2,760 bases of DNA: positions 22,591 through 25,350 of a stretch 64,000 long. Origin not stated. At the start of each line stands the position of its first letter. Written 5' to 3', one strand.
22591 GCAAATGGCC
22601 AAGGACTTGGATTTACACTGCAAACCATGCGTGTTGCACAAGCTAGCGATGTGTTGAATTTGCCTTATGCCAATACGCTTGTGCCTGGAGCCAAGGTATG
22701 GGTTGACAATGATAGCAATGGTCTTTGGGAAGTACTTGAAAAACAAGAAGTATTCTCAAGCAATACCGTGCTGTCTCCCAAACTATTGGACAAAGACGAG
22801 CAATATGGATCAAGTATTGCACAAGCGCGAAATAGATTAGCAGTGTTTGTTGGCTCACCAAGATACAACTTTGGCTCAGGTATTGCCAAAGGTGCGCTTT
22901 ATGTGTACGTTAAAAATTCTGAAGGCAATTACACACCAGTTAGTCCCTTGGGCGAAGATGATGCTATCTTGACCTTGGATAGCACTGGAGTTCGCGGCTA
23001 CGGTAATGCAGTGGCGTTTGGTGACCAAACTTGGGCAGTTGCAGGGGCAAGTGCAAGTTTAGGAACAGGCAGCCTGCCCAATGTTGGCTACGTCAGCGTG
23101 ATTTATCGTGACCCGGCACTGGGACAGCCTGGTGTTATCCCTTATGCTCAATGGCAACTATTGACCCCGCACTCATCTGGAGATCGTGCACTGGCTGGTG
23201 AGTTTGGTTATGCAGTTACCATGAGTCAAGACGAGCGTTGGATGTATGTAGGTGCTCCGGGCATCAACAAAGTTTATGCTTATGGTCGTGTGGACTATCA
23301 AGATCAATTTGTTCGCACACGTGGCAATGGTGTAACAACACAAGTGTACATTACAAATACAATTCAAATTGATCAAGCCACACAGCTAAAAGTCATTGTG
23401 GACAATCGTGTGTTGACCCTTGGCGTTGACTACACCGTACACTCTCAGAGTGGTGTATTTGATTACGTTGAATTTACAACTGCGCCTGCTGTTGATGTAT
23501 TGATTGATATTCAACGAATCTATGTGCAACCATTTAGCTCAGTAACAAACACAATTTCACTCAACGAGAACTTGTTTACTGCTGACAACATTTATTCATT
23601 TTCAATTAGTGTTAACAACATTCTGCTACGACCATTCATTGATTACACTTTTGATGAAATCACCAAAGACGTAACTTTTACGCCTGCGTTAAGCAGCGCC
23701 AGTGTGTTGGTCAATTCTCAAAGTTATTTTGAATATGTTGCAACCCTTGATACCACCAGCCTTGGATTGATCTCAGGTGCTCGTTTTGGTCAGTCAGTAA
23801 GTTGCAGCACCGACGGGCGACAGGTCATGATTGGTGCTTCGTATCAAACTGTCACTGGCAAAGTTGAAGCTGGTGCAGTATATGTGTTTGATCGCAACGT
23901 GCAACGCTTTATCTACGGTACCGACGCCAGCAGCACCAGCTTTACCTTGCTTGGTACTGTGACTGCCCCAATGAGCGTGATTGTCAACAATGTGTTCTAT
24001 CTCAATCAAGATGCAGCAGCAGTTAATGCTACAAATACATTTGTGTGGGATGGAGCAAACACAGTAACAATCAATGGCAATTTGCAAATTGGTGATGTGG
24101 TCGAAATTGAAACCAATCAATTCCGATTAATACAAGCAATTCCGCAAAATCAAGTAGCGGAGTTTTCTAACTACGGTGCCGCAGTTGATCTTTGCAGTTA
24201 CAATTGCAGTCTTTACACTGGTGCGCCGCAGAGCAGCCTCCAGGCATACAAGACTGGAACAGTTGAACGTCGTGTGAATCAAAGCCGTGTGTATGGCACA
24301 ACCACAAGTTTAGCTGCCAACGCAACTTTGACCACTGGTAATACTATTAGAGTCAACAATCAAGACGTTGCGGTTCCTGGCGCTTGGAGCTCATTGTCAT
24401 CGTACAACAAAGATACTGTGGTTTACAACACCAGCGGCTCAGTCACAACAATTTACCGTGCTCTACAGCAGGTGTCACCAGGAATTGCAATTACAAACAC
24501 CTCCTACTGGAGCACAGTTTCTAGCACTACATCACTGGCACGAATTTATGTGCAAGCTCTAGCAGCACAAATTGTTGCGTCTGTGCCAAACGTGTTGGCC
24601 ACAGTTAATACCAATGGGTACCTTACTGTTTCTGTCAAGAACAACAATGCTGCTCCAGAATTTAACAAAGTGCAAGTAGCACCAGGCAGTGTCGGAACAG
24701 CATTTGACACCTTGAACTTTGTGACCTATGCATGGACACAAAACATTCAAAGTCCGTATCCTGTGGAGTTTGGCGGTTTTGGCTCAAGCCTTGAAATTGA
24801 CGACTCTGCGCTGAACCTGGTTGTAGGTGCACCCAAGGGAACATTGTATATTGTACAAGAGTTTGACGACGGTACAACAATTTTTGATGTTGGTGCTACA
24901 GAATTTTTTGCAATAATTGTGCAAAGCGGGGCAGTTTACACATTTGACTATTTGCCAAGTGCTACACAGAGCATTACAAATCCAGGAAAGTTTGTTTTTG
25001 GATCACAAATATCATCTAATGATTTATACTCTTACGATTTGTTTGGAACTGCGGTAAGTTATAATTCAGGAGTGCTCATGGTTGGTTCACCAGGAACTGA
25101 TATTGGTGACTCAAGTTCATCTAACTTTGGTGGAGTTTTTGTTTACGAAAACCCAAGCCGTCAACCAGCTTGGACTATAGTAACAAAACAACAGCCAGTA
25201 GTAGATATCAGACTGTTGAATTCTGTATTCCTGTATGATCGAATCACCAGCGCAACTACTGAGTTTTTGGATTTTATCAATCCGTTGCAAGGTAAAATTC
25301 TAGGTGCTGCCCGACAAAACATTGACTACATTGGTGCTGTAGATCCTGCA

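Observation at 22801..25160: Integrin-alpha-like seven-blade FG-GAP beta-propeller embedded in the giant fibre protein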

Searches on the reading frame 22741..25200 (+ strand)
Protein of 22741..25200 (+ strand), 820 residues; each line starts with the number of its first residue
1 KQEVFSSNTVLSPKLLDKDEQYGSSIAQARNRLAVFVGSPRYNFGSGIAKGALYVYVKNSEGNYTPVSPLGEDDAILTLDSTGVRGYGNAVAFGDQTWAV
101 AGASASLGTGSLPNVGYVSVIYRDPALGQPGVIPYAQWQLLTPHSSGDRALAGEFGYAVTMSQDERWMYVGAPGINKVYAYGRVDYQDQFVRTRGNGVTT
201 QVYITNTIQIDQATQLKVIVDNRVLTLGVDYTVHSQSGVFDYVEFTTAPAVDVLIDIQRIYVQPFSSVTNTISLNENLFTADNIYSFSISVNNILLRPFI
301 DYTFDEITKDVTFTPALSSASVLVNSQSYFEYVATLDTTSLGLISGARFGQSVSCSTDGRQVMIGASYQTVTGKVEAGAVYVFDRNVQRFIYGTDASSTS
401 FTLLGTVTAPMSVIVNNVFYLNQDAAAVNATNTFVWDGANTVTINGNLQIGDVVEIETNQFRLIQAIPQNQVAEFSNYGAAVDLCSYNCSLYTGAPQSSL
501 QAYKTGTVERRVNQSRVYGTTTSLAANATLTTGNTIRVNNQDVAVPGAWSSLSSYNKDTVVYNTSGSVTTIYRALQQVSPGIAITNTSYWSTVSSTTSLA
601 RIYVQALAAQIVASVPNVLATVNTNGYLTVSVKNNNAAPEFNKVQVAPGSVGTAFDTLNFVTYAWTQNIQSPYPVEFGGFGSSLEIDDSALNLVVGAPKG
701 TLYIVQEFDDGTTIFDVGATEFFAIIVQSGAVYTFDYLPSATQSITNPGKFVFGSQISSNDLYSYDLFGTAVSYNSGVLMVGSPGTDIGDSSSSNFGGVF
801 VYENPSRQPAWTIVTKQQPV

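Call 4: search_protein_families(library=pfam, proteins=[window:22801-25160:+], max_evalue=1)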
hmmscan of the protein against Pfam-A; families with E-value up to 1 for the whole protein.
window:22801-25160:+ (786 aa): 1 family
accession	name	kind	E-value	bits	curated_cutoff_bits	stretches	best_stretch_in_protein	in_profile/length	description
PF14312.12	FG-GAP_2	-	1.7e-09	38.2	23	2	325-363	14-49/49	FG-GAP repeat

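Call 6: search_dna_similar(query=window:22801-25160:+, collection=phages, mode=protein, max_rows=30)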
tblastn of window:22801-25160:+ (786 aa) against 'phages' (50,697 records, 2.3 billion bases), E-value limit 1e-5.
No match.

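Call 11: find_homologous_proteins(query=window:22741-25200:+, max_evalue=0.001)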
Query window:22741-25200:+ (820 aa): 24 proteins with E <= 0.001 among 8000 candidates.
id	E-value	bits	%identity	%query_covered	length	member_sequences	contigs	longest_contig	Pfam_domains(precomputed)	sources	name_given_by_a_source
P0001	6.9e-227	774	56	56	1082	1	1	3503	PF14312.13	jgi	jgi:hypothetical protein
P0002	5.2e-192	658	46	58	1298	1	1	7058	-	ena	-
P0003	7.6e-180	618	62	56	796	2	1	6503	PF14312.13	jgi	jgi:hypothetical protein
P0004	3.5e-174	599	45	82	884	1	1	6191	PF14312.13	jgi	-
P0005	8.3e-168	578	54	64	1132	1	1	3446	PF14312.13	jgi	jgi:hypothetical protein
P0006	6.7e-163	562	47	82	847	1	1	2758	-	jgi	jgi:hypothetical protein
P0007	4.3e-149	516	42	100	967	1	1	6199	PF14312.13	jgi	jgi:hypothetical protein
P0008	2.5e-148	514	49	67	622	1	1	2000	PF14312.13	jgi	jgi:hypothetical protein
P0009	2.3e-142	494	56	55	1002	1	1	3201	-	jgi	jgi:hypothetical protein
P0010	1.7e-139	485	40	96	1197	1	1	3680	PF14312.13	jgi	jgi:hypothetical protein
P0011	1.0e-137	479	54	54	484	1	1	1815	PF14312.13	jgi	jgi:hypothetical protein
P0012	7.8e-135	469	39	96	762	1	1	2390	PF14312.13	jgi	jgi:hypothetical protein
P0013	1.9e-115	405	53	19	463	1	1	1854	PF26696.1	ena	-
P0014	3.3e-113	398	44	55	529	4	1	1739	PF14312.13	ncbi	-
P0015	1.2e-94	336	49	35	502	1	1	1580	-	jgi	jgi:hypothetical protein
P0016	3.4e-91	325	37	83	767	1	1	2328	PF14312.13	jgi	jgi:hypothetical protein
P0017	7.2e-71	258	47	32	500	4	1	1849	-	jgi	jgi:hypothetical protein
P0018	2.8e-66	243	41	49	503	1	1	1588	PF14312.13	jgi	jgi:hypothetical protein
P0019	5.1e-66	242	40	29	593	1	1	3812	PF14312.13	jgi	jgi:hypothetical protein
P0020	1.9e-61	227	55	26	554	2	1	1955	PF14312.13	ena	-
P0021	6.1e-59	218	50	27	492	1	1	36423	-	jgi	jgi:hypothetical protein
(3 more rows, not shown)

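Call 15: search_solved_structures(query=A1, max_evalue=1, show_alignments=2)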
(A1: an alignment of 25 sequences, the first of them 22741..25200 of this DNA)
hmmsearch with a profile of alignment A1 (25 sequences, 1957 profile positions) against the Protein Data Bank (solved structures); distinct sequences matched with E-value up to 1: 2.
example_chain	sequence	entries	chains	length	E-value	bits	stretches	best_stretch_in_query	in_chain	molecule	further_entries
9s0y_AB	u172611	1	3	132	0.19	12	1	800-848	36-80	Phage particle protein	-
8fa3_A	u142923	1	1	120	0.64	10.3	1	561-594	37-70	Asparagine--tRNA ligase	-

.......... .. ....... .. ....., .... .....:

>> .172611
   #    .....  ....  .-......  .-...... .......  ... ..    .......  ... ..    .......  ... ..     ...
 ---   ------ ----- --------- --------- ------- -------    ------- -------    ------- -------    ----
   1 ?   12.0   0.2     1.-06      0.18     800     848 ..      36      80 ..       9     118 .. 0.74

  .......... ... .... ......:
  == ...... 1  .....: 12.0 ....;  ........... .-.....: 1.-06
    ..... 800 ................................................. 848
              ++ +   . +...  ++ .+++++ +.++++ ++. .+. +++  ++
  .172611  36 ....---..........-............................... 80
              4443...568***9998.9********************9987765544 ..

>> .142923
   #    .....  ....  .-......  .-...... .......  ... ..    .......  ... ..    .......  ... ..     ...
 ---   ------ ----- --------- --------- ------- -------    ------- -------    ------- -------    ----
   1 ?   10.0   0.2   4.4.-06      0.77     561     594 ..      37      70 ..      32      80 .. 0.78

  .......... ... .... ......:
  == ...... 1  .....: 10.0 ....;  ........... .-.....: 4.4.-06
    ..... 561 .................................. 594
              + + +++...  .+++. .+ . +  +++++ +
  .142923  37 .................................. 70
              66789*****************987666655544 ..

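Call 26: predict_structure(alignment_id=A1)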
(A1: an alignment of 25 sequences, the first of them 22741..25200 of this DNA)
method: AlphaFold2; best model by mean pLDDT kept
length: 820 residues; sequences in the alignment: 25
mean_pLDDT: 81.9   pTM: 0.86
mean pLDDT of the five models: 81.9, 80.6, 80.1, 79.2, 68.4
residues with pLDDT >= 90: 367; 70-90: 307; 50-70: 62; < 50: 84
segments of 3 or more residues with pLDDT < 50: 553-596, 712-715, 717-719, 740-750, 786-794, 811-820
pLDDT, mean of each block of 10 residues (from residue 1): 69 74 90 88 78 87 69 72 87 92 85 84 71 79 86 91 93 94 89 95 90 94 95 90 96 95 90 91 92 89 93 89 92 86 84 93 94 90 92 80 84 89 86 90 91 89 90 87 88 91 87 90 92 93 79 44 40 41 46 53 89 93 92 89 90 94 87 86 88 89 66 49 73 71 38 68 84 90 67 64 76 38
secondary structure, 60 per line:
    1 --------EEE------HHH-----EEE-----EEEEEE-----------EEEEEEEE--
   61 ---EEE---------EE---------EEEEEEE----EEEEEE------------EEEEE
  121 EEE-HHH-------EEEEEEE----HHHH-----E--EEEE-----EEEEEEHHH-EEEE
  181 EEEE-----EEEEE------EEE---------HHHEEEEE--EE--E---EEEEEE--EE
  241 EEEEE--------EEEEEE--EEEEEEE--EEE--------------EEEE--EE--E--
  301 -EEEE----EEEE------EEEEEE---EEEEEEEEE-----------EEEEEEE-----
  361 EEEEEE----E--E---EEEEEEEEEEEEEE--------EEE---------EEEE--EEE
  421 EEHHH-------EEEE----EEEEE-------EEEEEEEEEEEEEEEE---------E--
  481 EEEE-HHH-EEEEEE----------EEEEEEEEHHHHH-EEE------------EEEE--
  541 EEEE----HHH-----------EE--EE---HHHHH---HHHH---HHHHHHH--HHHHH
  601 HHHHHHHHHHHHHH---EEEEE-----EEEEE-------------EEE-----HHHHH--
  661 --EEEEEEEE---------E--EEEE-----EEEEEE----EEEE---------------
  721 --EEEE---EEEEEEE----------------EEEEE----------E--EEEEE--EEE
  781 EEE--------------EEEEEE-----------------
elements in order (helices of 4 or more, strands of 3 or more residues): E9-11 E26-28 E34-39 E51-58 E64-66 E87-93 E98-103 E116-123 E135-141 H146-149 E158-161 E167-172 E177-184 E190-194 E201-203 E216-220 E231-236 E239-245 E254-259 E262-268 E271-273 E288-291 E302-305 E310-313 E320-325 E329-337 E349-355 E361-366 E378-391 E400-402 E412-415 E418-422 E433-436 E441-445 E453-468 E481-484 E490-495 E506-513 H514-518 E520-522 E535-538 E541-544 H572-576 H580-583 H587-593 H596-614 E618-622 E628-632 E646-648 H654-658 E663-670 E683-686 E692-697 E702-705 E723-726 E730-736 E753-757 E771-775 E778-783 E798-803

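Call 28: fold_search(model_id=the predicted structure, library=pdb)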
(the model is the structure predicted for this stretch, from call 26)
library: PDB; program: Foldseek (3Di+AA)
matches with E <= 10: 1043; with E <= 0.001: 71
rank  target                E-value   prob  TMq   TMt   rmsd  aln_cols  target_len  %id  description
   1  8vs6_A                1.3e-07  1.00  0.35  0.62   7.8       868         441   10  L-TGF-b3/avb8 (released 2024-09-11)
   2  5ffo_E                1.3e-07  1.00  0.22  0.29  14.6       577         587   13  Integrin alpha V beta 6 in complex with pro-TGF-beta (released 2017-01-25)
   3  7ceb_A                2.7e-07  1.00  0.21  0.29  15.4       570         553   12  Crystal structure of alpha6beta1 integrin headpiece (released 2021-06-23)
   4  4um8_C                2.8e-07  1.00  0.16  0.22  24.5       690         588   11  Crystal structure of alpha V beta 6 (released 2014-11-12)
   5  4um9_A                3.0e-07  1.00  0.23  0.30  14.9       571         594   13  Crystal structure of alpha V beta 6 with peptide (released 2014-11-12)
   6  8xek_A                3.1e-07  0.99  0.13  0.17  26.4       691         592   12  Cryo-EM structure of integrin ITGAV/ITGB3 complex, conformation 2 (released 2024-12-18)
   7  5ffo_A                3.5e-07  1.00  0.22  0.29  14.6       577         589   13  Integrin alpha V beta 6 in complex with pro-TGF-beta (released 2017-01-25)
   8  4um9_C                5.3e-07  1.00  0.16  0.21  24.1       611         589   13  Crystal structure of alpha V beta 6 with peptide (released 2014-11-12)
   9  8xen_A                6.0e-07  1.00  0.16  0.15  57.2       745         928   10  Cryo-EM structure of integrin ITGAV/ITGB3 complex, conformation 4 (released 2024-12-18)
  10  3fcu_A                7.0e-07  1.00  0.16  0.26  20.3       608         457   12  Structure of headpiece of integrin aIIBb3 in open conformation (released 2009-01-20)
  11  4um8_A                7.4e-07  1.00  0.22  0.29  14.6       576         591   12  Crystal structure of alpha V beta 6 (released 2014-11-12)
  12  9cz7_A                7.4e-07  1.00  0.16  0.21  25.0       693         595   11  Crystal structure of integrin avb6 headpiece in complex with compound 12 (released 2024-11-13)
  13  9k09_U                7.8e-07  0.99  0.10  0.09  22.3       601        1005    9  Cyanophage A4 portal-tail complex (released 2025-04-09)
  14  8xez_A                8.2e-07  0.99  0.14  0.13  33.6       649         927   12  Cryo-EM structure of integrin ITGAV/ITGB3 complex, conformation 5 (released 2024-12-18)
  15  7nxd_A                9.1e-07  1.00  0.34  0.31  11.7       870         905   10  Cryo-EM structure of human integrin alpha5beta1 in the half-bent conformation (released 2021-08-25)
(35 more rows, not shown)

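Call 35: find_encoding_contigs(protein=P0021, flank=10000, max_places=3)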
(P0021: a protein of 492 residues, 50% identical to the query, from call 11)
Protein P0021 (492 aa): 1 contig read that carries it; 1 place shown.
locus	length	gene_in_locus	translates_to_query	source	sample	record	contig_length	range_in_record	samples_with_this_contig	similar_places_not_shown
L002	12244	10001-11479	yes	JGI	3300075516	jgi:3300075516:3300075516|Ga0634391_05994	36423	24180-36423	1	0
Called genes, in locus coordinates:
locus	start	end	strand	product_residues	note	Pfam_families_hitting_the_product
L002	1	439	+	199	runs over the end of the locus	PF27647:DUF8360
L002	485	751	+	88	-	-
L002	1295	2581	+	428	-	-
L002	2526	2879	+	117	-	-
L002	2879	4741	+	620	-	-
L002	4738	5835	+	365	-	-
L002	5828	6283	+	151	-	-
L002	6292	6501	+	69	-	-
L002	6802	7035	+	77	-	-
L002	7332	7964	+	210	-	-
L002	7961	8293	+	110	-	-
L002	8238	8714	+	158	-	-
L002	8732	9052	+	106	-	-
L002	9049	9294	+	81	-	-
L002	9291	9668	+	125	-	-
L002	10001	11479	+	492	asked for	-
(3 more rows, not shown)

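Call 47: fold_search(model_id=the predicted structure, library=viral)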
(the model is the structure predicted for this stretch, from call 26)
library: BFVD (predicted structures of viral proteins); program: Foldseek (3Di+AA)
matches with E <= 10: 1286; with E <= 0.001: 171
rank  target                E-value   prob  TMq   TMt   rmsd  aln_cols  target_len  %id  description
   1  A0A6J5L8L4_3          2.3e-29  1.00  0.46  0.36  15.0       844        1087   18  Uncharacterized protein [uncultured Caudovirales phage]
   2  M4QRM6                2.1e-21  1.00  0.41  0.28   7.8       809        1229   13  (no name in the UniProt tables at hand)
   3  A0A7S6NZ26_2          5.1e-21  1.00  0.33  0.23  17.3       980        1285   12  (no name in the UniProt tables at hand)
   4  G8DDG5                1.5e-19  1.00  0.39  0.48   7.6       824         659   14  (no name in the UniProt tables at hand)
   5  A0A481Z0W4            6.2e-19  1.00  0.39  0.34   6.6       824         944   12  Collagen triple helix repeat containing protein [Mimivirus LCMiAC01]
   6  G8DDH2                1.2e-17  1.00  0.40  0.50   6.3       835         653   12  (no name in the UniProt tables at hand)
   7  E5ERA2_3              2.2e-17  1.00  0.17  0.13  29.2       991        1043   12  (no name in the UniProt tables at hand)
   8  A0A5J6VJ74            4.0e-17  1.00  0.39  0.48  11.0       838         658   11  FG-GAP repeat containing protein [Megaviridae environmental sample]
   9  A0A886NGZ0            1.2e-16  1.00  0.40  0.64   6.0       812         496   11  (no name in the UniProt tables at hand)
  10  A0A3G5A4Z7            1.3e-16  1.00  0.37  0.70  11.3       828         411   10  Uncharacterized protein [Harvfovirus sp.]
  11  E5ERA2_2              2.3e-16  1.00  0.21  0.17  37.8       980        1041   12  (no name in the UniProt tables at hand)
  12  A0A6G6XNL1            9.2e-16  1.00  0.37  0.36   8.5       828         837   10  (no name in the UniProt tables at hand)
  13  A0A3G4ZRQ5            1.2e-15  1.00  0.39  0.48   8.2       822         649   11  Putative transmembrane protein [Terrestrivirus sp.]
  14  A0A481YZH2            4.8e-15  1.00  0.22  0.23  15.6       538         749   12  Collagen triple helix repeat motif-containing protein [Mimivirus LCMiAC01]
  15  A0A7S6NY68            1.2e-14  1.00  0.34  0.21  19.5       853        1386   12  F5/8 type C domain-containing protein (Fragment) [Bathycoccus sp. RCC716 virus 1]
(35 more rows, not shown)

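Call 55: find_related_loci(query=window:22741-25200:+, collection=viral_contigs, flank=10000)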
Query window:22741-25200:+ (820 aa) in viral_contigs; peptide patterns used: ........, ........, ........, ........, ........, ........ (x = any residue, [..] = any of these).
23 stretches matched a pattern; 18 encode a relative of the query (tblastn E <= 1e-3); 18 distinct loci.
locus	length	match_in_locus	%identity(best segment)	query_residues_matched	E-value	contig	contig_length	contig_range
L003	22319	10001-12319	52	1-819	0e+0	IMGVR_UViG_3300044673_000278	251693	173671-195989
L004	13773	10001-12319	52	1-819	0e+0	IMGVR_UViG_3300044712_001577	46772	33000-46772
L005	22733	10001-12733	63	1-820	0e+0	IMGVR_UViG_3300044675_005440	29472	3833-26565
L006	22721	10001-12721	61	1-820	0e+0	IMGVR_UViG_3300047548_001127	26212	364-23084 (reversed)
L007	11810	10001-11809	53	1-548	0e+0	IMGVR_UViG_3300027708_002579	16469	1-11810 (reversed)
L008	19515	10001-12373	57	1-811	0e+0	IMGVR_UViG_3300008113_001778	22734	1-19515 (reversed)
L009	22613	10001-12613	55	1-820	5e-173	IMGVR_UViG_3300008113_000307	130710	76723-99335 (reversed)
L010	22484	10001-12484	48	1-819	0e+0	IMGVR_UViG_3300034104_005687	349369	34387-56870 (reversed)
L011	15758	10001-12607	55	1-820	3e-171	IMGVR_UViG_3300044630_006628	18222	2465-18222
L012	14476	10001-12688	35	1-820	1e-136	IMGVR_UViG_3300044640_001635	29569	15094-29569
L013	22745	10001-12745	38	1-820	2e-110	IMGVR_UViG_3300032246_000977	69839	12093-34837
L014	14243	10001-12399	57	1-807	0e+0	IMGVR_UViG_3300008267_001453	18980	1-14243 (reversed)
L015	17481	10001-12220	41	1-820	9e-162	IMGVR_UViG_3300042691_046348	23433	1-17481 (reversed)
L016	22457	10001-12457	52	1-819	0e+0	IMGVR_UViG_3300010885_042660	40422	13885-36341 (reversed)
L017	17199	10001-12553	55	1-819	1e-176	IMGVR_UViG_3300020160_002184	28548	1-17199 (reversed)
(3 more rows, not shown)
